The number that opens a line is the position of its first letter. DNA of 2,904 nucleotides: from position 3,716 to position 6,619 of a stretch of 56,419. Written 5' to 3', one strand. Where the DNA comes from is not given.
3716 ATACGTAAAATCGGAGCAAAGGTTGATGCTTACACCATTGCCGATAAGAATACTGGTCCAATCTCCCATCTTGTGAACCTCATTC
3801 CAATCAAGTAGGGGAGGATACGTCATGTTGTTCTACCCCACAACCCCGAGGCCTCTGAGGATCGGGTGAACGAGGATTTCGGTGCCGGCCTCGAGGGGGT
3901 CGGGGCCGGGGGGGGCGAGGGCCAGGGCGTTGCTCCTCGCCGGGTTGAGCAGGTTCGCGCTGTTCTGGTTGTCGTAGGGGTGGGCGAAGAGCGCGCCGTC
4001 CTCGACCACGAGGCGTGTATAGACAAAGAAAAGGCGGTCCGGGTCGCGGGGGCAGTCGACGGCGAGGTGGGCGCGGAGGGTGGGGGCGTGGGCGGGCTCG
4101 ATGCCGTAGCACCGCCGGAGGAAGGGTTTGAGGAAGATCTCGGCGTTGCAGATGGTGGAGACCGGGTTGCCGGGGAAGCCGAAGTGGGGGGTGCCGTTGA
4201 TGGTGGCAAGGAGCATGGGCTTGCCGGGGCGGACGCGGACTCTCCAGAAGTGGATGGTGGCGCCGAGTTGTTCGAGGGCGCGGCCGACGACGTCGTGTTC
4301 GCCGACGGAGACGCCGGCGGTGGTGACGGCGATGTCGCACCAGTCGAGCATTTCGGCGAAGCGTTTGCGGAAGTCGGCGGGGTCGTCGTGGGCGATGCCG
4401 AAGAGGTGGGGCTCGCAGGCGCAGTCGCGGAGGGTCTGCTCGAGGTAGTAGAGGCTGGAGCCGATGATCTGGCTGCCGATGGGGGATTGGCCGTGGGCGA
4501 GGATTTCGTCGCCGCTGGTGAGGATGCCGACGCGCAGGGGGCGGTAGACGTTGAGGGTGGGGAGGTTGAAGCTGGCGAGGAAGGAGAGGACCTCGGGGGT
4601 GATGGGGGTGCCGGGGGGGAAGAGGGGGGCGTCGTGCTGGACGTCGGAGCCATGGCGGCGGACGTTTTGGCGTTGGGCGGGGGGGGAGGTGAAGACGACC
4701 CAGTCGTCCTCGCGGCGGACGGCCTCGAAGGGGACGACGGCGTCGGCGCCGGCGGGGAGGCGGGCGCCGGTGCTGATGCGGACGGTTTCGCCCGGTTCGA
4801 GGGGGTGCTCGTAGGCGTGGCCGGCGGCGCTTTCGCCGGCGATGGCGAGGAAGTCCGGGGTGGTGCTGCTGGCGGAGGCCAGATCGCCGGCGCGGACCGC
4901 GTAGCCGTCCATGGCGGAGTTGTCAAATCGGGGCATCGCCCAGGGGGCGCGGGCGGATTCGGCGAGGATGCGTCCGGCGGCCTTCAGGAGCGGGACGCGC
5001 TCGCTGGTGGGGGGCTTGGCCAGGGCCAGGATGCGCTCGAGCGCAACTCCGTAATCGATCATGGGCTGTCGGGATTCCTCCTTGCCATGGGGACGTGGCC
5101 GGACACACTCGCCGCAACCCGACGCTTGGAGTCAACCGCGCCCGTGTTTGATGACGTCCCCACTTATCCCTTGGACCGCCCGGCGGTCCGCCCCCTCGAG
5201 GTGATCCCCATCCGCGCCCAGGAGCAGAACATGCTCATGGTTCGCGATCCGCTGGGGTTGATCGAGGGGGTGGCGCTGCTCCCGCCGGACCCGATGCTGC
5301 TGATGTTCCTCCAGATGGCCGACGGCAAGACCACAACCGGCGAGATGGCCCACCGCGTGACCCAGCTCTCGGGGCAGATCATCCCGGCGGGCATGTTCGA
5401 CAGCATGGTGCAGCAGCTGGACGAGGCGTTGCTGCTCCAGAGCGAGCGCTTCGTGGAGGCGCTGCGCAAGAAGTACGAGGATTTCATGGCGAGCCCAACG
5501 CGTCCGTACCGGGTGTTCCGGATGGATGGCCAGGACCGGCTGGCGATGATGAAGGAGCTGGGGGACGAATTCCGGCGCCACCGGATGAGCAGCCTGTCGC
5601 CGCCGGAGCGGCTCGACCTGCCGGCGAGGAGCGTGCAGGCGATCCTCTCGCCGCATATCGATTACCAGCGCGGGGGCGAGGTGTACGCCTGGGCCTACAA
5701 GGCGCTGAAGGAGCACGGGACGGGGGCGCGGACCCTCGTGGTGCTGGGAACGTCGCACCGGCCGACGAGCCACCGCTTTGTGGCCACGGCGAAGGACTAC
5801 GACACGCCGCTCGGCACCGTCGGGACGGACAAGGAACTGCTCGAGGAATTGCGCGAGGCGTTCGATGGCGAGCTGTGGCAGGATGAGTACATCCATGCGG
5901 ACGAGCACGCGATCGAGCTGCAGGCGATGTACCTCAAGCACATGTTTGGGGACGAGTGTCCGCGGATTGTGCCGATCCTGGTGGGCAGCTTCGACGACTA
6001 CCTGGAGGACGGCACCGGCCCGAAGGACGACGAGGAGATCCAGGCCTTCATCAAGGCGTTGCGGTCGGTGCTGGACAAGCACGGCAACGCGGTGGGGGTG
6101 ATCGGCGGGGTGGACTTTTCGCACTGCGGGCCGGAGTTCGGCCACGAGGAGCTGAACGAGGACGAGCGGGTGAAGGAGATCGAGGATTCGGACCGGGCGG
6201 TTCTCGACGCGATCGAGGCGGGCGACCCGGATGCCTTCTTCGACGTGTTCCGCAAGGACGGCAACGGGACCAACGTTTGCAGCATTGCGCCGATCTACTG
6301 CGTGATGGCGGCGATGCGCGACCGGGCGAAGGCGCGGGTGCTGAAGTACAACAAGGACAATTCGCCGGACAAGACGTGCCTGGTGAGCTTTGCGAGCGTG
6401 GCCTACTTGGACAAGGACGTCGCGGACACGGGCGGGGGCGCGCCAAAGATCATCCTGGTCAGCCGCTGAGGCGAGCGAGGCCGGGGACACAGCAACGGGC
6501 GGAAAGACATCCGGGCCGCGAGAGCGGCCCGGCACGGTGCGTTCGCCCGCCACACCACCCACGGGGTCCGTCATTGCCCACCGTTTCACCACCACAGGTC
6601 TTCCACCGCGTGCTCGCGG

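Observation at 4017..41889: A/T-rich octamer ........(R) is massively over-represented and imposed on coding sequence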

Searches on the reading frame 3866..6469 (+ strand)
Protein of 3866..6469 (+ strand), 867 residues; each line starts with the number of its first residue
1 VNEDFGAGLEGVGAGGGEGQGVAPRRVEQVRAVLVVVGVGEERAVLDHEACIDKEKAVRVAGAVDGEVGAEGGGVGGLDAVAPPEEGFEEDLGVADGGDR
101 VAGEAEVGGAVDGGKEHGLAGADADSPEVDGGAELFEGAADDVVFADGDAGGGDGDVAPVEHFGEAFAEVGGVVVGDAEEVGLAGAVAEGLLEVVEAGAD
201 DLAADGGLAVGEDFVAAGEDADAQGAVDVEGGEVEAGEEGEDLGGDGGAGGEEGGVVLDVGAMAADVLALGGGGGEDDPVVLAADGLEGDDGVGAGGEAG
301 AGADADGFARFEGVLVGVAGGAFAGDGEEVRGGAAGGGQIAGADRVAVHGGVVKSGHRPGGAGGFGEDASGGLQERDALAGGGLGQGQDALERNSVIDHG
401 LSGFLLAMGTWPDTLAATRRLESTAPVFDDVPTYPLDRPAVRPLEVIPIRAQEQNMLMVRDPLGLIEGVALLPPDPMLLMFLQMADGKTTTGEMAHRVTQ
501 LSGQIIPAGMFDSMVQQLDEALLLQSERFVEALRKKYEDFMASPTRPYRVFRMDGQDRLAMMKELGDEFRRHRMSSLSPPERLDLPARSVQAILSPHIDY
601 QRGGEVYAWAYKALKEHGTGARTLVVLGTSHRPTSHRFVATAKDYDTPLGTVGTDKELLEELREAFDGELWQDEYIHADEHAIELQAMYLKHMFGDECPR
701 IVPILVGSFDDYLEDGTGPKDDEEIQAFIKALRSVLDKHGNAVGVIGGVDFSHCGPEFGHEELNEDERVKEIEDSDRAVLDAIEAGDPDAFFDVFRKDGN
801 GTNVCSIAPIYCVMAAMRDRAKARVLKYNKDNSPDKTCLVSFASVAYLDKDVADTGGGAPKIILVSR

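Call 12: search_protein_families(library=pfam, proteins=[window:3866-6469:+], max_evalue=0.01)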
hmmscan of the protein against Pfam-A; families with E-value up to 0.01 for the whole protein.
window:3866-6469:+ (867 aa): 1 family
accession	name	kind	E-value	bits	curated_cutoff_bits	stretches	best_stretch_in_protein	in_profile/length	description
PF01875.22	Memo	-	2.4e-38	132.3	27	1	587-844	30-267/269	Memo-like protein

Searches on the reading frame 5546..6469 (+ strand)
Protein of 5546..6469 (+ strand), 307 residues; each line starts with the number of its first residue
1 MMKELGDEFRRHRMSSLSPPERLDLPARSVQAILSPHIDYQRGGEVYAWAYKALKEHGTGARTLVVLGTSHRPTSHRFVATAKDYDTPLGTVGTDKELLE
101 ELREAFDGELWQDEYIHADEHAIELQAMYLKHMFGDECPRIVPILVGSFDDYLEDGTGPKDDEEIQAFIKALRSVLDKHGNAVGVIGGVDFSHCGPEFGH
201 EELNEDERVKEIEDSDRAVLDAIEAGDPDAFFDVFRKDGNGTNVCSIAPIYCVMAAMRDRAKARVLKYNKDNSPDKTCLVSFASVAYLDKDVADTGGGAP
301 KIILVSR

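Call 26: search_protein_families(library=pfam, proteins=[window:5546-6469:+], max_evalue=0.001)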
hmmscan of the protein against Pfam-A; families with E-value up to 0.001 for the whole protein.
window:5546-6469:+ (307 aa): 1 family
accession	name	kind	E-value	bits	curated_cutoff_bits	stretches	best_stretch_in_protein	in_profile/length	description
PF01875.22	Memo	-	1.5e-39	136.2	27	1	27-284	30-267/269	Memo-like protein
